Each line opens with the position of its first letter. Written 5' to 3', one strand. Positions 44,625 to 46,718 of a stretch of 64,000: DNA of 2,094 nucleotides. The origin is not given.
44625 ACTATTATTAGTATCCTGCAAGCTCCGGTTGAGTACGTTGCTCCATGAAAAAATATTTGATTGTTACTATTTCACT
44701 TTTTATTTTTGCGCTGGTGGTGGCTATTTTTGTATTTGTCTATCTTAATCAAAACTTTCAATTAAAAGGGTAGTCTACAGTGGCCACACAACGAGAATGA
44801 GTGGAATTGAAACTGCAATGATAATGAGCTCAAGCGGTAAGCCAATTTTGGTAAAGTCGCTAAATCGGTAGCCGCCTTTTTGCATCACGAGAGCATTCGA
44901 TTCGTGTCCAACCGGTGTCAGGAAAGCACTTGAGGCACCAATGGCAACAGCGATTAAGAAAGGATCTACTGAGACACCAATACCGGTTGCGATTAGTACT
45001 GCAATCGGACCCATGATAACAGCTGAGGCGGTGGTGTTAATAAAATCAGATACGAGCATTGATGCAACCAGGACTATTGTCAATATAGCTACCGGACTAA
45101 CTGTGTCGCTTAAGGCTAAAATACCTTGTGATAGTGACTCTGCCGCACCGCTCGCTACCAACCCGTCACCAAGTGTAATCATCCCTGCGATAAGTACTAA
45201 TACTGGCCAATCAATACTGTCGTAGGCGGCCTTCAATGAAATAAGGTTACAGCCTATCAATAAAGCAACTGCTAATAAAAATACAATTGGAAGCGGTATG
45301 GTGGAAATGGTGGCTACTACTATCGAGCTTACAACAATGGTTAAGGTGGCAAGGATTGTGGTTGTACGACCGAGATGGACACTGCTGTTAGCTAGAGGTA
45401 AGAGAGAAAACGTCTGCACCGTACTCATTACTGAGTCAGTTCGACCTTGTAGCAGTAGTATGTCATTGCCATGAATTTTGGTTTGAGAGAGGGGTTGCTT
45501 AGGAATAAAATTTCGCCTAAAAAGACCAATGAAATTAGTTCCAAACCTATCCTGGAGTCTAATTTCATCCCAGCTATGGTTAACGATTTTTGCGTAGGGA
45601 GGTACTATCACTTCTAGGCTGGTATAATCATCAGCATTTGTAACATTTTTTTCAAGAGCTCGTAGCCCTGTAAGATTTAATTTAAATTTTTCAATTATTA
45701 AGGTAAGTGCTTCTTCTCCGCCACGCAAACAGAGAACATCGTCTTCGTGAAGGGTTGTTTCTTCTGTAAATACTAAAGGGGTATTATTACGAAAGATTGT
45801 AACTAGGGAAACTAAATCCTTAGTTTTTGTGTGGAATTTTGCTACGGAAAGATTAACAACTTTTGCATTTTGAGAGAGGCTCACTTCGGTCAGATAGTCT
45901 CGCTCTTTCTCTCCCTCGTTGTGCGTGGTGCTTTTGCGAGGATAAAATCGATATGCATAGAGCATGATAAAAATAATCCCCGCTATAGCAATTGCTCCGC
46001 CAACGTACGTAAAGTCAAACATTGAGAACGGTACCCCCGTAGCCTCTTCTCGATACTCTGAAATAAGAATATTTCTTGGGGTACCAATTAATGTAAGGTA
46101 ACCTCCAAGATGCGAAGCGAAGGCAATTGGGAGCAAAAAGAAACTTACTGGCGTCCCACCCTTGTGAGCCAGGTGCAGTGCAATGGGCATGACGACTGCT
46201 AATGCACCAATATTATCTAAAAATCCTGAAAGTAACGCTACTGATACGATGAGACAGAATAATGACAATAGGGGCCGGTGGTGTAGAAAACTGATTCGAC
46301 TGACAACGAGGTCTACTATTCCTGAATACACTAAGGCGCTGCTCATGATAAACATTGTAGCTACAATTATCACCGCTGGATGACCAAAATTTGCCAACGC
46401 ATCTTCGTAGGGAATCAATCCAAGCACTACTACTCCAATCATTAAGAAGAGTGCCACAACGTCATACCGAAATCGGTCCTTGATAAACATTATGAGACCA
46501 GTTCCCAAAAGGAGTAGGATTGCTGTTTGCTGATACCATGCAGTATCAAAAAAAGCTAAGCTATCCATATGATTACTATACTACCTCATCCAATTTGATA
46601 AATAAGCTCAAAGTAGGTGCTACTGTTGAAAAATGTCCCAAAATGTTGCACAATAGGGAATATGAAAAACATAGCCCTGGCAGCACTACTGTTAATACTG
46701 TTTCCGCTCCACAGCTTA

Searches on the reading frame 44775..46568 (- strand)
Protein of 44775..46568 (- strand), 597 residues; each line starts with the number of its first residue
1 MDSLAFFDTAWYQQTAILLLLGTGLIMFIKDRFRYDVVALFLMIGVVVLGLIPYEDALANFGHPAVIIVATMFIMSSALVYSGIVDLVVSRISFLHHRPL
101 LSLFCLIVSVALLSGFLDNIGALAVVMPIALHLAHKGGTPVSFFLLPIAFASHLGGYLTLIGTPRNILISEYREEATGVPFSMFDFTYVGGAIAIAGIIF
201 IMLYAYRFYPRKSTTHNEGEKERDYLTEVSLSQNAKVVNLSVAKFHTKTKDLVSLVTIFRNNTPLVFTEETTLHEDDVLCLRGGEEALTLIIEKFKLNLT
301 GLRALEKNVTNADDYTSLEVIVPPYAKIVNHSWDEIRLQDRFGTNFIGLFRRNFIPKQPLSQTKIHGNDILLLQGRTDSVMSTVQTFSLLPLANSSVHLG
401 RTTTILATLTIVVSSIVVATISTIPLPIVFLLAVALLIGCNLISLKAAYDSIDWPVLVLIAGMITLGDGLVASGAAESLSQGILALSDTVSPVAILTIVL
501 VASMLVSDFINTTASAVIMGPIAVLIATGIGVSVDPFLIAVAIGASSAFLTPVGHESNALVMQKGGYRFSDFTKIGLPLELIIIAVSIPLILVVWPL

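Call 62: search_protein_families(library=pfam, proteins=[window:44775-46568:-], max_evalue=0.001)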
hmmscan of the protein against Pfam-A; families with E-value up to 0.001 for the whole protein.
window:44775-46568:- (597 aa): 3 families
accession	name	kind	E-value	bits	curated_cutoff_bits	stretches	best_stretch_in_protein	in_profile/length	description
PF03600.22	CitMHS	-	2.8e-75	254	31.9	2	26-544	2-336/336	Citrate transporter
PF00939.25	Na_sulph_symp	-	9.2e-15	55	27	2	424-596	291-467/472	Sodium:sulfate symporter transmembrane region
PF02080.26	TrkA_C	-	1.2e-12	48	27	2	319-382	3-65/71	TrkA-C domain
